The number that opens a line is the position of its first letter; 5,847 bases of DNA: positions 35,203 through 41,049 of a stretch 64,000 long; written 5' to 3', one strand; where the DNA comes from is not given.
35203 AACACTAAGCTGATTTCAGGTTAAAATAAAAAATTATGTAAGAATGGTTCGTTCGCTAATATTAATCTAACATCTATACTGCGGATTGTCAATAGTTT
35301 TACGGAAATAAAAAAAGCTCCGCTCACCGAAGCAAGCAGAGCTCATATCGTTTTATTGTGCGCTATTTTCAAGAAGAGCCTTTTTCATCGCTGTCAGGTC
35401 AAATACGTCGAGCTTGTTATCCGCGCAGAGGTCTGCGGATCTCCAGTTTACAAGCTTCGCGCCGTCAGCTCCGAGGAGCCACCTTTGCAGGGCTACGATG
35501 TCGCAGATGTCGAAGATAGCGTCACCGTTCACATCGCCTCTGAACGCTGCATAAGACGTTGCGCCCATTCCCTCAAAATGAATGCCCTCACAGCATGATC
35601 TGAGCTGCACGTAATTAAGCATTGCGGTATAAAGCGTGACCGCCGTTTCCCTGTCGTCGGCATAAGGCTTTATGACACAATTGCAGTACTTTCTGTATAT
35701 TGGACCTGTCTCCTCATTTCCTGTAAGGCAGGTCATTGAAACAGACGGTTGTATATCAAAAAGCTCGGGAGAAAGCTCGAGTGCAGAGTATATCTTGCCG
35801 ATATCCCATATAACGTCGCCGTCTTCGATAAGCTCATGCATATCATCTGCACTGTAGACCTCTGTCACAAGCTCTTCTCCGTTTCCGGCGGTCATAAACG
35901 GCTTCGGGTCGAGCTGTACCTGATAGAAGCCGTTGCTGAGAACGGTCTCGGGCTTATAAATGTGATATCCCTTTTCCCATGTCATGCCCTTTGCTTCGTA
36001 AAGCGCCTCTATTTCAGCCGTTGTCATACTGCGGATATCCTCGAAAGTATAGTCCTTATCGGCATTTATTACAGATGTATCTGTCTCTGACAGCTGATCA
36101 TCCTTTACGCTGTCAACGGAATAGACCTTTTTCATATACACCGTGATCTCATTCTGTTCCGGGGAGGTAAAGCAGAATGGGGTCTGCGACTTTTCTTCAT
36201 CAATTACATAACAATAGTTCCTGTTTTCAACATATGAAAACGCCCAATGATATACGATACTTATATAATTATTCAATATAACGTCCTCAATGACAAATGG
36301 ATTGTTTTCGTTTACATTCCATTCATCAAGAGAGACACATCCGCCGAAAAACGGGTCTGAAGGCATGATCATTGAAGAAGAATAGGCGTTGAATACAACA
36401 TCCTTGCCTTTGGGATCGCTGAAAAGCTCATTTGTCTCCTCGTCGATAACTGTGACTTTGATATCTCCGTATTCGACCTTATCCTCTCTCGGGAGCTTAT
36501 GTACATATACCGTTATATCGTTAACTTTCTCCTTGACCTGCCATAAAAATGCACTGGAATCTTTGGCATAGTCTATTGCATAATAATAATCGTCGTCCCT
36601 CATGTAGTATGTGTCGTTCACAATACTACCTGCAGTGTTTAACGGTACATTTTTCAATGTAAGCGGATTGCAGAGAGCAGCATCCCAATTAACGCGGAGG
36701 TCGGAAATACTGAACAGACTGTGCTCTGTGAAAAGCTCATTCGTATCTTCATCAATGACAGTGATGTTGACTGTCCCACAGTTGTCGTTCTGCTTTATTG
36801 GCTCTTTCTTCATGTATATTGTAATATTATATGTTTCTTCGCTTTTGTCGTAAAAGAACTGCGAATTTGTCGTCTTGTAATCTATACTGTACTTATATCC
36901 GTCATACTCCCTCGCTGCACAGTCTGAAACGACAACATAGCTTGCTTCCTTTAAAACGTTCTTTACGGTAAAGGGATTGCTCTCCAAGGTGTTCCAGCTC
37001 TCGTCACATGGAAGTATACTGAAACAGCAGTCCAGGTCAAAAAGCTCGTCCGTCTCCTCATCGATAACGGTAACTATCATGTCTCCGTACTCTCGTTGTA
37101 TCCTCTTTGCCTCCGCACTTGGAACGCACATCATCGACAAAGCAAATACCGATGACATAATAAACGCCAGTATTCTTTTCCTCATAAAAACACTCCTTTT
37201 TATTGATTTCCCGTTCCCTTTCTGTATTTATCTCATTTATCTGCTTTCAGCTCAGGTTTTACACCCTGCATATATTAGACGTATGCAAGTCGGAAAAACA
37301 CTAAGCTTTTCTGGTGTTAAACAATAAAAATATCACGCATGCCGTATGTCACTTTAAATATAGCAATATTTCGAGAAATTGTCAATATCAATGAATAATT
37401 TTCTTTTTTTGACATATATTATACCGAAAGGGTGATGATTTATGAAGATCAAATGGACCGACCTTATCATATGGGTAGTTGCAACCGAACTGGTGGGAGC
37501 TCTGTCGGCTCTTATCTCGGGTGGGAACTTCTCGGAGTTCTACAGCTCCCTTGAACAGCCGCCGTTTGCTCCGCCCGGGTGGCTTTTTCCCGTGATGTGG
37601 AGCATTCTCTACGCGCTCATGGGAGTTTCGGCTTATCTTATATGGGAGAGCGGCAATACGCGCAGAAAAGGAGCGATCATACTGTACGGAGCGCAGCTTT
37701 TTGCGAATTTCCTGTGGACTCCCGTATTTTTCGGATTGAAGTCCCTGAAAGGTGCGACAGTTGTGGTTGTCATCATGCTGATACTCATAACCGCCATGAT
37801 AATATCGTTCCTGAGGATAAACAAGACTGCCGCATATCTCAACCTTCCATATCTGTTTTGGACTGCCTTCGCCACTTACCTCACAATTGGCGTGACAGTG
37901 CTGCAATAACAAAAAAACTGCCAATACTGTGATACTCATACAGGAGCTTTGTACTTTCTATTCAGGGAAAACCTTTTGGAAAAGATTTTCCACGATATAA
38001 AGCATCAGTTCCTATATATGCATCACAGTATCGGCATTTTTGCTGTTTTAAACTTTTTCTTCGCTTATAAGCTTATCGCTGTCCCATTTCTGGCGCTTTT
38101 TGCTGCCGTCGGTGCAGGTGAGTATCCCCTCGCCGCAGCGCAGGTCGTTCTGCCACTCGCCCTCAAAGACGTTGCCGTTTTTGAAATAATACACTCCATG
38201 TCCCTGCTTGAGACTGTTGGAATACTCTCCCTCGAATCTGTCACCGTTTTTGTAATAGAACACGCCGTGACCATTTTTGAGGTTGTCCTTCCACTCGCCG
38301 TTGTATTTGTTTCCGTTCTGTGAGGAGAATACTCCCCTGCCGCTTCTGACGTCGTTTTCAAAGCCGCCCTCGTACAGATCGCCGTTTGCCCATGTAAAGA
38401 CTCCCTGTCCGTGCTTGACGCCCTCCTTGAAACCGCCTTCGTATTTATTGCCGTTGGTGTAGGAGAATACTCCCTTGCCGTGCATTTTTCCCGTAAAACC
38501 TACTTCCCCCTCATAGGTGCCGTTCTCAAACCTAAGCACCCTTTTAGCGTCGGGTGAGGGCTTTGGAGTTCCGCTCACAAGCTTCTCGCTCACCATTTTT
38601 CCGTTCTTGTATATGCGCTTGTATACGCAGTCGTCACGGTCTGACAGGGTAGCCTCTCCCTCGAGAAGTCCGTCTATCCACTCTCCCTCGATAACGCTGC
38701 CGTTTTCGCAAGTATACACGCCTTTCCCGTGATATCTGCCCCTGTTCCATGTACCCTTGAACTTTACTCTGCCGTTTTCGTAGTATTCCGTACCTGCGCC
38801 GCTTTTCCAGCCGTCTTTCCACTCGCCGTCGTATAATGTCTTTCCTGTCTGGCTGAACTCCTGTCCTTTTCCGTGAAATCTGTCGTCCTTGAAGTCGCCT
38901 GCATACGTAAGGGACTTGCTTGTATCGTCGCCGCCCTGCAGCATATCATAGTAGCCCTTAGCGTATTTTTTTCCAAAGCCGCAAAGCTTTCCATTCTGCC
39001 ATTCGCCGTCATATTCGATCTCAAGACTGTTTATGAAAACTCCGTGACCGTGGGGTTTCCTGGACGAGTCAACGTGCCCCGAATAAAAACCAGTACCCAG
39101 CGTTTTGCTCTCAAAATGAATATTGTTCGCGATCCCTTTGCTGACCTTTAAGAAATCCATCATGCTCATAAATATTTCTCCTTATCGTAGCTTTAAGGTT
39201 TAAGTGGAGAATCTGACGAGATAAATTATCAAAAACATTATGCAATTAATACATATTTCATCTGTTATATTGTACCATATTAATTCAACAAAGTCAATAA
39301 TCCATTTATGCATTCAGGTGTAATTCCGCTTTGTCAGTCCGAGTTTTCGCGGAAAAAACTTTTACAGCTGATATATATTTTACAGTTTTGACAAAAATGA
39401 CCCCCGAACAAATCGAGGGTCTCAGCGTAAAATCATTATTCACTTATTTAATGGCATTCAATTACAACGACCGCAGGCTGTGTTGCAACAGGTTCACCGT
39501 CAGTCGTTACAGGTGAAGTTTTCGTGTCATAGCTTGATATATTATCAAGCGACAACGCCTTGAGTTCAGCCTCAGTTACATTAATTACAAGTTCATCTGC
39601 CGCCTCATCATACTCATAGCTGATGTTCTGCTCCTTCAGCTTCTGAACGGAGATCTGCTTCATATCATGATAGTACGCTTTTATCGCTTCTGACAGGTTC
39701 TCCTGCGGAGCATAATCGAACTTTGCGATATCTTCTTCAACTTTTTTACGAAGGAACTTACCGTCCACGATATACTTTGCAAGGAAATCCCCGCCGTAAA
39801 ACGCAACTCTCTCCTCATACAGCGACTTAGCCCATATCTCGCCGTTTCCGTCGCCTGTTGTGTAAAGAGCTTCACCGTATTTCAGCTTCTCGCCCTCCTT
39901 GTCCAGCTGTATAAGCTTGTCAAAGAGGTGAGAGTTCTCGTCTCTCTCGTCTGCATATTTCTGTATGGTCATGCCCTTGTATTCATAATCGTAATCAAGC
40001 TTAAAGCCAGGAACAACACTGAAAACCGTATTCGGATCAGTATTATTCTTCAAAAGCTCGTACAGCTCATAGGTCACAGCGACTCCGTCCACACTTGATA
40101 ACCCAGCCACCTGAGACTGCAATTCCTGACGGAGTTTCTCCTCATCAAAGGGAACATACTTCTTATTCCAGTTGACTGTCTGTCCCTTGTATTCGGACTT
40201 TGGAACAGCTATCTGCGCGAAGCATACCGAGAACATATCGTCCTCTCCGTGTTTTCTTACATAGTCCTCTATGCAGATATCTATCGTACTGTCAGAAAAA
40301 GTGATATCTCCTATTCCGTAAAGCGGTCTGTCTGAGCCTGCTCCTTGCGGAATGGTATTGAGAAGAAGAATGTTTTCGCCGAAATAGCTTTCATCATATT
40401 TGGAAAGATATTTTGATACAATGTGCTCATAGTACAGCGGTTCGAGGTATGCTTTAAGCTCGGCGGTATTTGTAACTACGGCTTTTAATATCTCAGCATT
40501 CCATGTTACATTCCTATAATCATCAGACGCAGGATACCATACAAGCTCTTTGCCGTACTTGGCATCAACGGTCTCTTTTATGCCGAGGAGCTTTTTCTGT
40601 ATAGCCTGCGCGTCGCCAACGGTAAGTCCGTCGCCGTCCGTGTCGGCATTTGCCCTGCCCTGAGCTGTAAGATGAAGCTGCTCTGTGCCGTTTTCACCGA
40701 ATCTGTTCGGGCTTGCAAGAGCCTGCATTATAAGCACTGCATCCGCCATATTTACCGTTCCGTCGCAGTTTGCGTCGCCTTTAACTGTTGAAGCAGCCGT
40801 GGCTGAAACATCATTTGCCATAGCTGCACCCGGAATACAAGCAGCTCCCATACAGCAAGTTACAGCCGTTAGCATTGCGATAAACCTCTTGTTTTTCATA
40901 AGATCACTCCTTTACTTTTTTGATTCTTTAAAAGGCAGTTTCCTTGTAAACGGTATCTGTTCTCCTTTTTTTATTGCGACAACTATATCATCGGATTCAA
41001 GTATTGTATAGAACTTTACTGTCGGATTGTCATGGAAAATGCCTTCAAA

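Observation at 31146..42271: Two paralogous 'ECF sigma / Thr-rich membrane protein / dockerin protein' cassettes: a possible cellulosome-linked signalling module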

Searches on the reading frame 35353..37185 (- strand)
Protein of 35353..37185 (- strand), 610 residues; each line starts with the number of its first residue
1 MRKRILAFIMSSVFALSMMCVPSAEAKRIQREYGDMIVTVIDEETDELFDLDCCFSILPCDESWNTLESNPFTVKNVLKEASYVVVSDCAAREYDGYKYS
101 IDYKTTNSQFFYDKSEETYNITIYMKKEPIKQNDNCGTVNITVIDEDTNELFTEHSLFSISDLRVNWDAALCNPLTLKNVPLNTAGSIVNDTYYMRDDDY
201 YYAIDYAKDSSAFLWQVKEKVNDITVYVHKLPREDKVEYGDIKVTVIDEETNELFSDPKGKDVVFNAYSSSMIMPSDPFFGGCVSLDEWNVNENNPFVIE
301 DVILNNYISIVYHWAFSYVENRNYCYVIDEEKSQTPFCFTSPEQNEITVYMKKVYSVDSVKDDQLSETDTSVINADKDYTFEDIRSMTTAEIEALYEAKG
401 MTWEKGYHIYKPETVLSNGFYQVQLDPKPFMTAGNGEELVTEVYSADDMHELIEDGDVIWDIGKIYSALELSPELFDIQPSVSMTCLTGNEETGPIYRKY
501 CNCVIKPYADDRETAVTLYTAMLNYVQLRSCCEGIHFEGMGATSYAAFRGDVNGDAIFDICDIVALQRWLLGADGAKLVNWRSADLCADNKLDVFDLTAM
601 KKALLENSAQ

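Call 3: search_protein_families(library=pfam, proteins=[window:35353-37185:-], max_evalue=0.01)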
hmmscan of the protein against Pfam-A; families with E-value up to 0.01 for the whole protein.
window:35353-37185:- (610 aa): 1 family
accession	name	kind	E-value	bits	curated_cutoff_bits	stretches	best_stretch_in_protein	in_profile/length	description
PF00404.24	Dockerin_1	-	9.1e-06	26.2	22.9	1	550-605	2-57/57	Dockerin type I domain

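Call 4: search_protein_families(library=ncbifam, proteins=[window:35353-37185:-], max_evalue=0.01)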
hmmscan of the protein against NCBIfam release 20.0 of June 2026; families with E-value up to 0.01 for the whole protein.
window:35353-37185:- (610 aa): 0 families

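Call 68: search_solved_structures(query=window:35353-37185:-, max_evalue=0.1)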
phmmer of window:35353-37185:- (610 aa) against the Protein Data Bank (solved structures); distinct sequences matched with E-value up to 0.1: 4.
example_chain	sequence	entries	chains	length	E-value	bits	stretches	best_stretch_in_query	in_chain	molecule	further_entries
2vn6_B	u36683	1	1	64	0.00044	21.8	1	549-605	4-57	ENDOGLUCANASE A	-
2vn5_B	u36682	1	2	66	0.0088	17.5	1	549-605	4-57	ENDOGLUCANASE A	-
2mte_A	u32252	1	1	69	0.011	17.2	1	548-606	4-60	Cellulose 1,4-beta-cellobiosidase (reducing end) CelS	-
1daq_A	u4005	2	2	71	0.011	17.2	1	548-606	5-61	ENDOGLUCANASE SS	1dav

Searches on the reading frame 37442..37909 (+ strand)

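Call 3: search_protein_families(library=pfam, proteins=[window:37442-37909:+], max_evalue=0.01)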
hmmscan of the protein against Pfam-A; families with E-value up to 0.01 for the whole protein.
window:37442-37909:+ (155 aa): 1 family
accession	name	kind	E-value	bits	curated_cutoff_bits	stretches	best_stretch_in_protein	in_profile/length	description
PF03073.20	TspO_MBR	-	8.3e-48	162.3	24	1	12-151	2-143/145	TspO/MBR family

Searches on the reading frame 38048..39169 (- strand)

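Call 3: search_protein_families(library=pfam, proteins=[window:38048-39169:-], max_evalue=0.01)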
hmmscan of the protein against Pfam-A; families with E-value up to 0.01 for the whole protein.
window:38048-39169:- (373 aa): 2 families
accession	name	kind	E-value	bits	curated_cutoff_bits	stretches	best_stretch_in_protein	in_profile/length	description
PF02493.26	MORN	-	2.9e-58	190.7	22.5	8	243-264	1-22/23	MORN repeat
PF17479.7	DUF3048_C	-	0.0015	19.3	25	0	320-347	67-94/114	Protein of unknown function (DUF3048) C-terminal domain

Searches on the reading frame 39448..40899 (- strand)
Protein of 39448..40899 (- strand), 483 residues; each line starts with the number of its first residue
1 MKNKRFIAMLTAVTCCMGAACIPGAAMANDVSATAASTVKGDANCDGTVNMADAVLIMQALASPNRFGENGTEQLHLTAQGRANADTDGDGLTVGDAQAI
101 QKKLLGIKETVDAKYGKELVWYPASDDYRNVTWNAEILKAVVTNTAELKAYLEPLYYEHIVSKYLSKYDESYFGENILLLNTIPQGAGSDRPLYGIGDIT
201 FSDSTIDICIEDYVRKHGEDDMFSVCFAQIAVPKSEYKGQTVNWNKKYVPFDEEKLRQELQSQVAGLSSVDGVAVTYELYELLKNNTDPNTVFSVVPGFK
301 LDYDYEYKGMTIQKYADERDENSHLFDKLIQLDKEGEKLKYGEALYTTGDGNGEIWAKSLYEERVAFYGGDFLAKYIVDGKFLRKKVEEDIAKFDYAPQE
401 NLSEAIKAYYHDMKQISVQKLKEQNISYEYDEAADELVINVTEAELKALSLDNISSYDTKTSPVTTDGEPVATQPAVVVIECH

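Call 3: search_protein_families(library=pfam, proteins=[window:39448-40899:-], max_evalue=0.01)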
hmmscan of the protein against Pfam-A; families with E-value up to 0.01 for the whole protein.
window:39448-40899:- (483 aa): 1 family
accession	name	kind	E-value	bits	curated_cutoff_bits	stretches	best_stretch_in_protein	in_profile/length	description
PF00404.24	Dockerin_1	-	5.8e-05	23.6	22.9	1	40-91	1-42/57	Dockerin type I domain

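Call 4: search_protein_families(library=ncbifam, proteins=[window:39448-40899:-], max_evalue=0.01)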
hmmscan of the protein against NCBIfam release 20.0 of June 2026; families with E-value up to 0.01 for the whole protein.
window:39448-40899:- (483 aa): 0 families

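Call 67: search_solved_structures(query=window:39448-40899:-, max_evalue=0.1)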
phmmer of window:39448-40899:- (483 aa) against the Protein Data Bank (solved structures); distinct sequences matched with E-value up to 0.1: 4.
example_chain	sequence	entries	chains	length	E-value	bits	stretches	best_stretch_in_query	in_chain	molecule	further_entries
5m2s_B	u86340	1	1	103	2.2e-19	73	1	37-107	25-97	Doc8: Type I dockerin repeat domain from family 9 glycoside hydrolase WP_009982745[Ruminoc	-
5m2o_B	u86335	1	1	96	1.5e-11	47.1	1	37-109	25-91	Group I Dockerin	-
5n5p_B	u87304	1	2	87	0.0037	19.5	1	35-89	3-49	Putative cellulosomal scaffoldin protein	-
2y3n_B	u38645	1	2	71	0.011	18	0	39-86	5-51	CELLULOSOMAL FAMILY-48 PROCESSIVE GLYCOSIDE HYDROLASE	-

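Call 84: predict_structure(alignment_id=A4)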
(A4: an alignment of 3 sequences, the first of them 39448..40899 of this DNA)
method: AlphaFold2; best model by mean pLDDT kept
length: 483 residues; sequences in the alignment: 3
mean_pLDDT: 34.0   pTM: 0.21
mean pLDDT of the five models: 34.0, 31.9, 31.8, 31.8, 31.4
residues with pLDDT >= 90: 0; 70-90: 0; 50-70: 44; < 50: 439
segments of 3 or more residues with pLDDT < 50: 1-281, 288-311, 318-413, 450-483
pLDDT, mean of each block of 10 residues (from residue 1): 25 25 23 22 23 31 31 33 31 35 38 30 26 24 30 28 26 23 22 20 29 32 27 27 32 35 29 36 49 38 34 47 35 35 31 35 36 36 40 33 36 52 60 55 54 46 40 45 34
secondary structure, 60 per line:
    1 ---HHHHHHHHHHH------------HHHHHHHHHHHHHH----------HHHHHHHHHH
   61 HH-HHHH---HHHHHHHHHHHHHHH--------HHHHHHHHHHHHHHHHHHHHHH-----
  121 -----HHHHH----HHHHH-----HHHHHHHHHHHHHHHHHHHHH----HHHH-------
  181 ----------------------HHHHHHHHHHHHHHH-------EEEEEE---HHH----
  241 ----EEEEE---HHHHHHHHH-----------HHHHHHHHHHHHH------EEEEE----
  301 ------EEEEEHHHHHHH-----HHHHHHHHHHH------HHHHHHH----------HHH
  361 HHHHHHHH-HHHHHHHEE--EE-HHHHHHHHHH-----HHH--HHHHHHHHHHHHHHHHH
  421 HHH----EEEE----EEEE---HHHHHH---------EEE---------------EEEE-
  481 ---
elements in order: H4-14 H27-40 H51-62 H64-67 H71-85 H94-115 H126-130 H135-139 H145-165 H170-173 H203-217 E225-230 E245-249 H253-261 H273-285 E292-296 E307-311 H312-318 H324-334 H341-347 H358-368 H370-376 H384-393 H404-423 E428-431 E436-439 H443-448 E458-460 E476-479

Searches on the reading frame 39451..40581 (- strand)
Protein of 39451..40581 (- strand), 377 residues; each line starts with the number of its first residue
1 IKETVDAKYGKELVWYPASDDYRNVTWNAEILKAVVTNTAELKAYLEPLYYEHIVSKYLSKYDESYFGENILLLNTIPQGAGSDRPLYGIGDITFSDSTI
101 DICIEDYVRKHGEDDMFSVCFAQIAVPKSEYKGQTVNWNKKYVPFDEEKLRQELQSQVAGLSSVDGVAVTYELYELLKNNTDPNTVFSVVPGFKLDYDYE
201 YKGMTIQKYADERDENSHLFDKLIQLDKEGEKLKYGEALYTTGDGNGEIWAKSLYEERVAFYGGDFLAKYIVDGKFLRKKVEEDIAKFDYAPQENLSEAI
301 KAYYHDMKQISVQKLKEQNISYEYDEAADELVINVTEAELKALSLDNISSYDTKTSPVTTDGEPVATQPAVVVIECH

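Call 44: find_homologous_proteins(query=window:39451-40581:-, max_evalue=0.001)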
Query seq(377 aa) (377 aa): 2 proteins with E <= 0.001 among 3936 candidates.
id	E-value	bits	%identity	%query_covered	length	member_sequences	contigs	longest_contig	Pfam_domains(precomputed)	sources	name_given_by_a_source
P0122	2.9e-226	769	92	100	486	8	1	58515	-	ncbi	-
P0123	8.5e-30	122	40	50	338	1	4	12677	-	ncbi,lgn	-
